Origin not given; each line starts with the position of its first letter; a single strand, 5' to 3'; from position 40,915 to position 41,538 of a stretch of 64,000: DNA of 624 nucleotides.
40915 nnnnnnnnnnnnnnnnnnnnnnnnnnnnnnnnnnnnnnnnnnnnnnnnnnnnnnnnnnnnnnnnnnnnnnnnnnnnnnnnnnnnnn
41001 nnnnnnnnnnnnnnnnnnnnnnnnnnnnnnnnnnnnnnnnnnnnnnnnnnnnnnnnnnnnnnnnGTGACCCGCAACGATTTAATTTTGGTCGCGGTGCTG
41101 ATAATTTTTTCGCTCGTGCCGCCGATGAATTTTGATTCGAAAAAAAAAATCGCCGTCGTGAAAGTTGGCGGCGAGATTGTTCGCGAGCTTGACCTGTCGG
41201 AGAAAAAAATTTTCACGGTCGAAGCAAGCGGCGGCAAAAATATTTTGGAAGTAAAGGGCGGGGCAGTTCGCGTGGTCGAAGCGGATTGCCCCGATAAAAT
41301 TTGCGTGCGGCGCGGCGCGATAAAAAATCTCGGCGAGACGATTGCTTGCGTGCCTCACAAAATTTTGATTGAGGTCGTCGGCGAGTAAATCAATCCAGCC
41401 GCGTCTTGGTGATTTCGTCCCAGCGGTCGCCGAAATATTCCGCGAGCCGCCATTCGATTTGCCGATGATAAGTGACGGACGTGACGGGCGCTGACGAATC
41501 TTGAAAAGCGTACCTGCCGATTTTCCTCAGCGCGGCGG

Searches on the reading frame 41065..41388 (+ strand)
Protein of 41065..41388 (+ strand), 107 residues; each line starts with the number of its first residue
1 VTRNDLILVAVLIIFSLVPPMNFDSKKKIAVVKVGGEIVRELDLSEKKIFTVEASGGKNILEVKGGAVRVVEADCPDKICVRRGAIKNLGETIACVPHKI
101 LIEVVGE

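Call 12: search_protein_families(library=pfam, proteins=[window:41065-41388:+], max_evalue=0.01)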
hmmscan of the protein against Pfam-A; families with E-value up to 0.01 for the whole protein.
window:41065-41388:+ (107 aa): 1 family
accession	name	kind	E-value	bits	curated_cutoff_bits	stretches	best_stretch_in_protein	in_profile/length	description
PF07009.16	NusG_II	-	4.5e-30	104.4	29.6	1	9-106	2-105/107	NusG domain II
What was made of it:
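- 41065..41388 (+): Flanking NusG_II-domain gene, convergent with zorE. The two stop codons are 1 nt apart. Pfam NusG_II 4.5e-30 (call 12).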
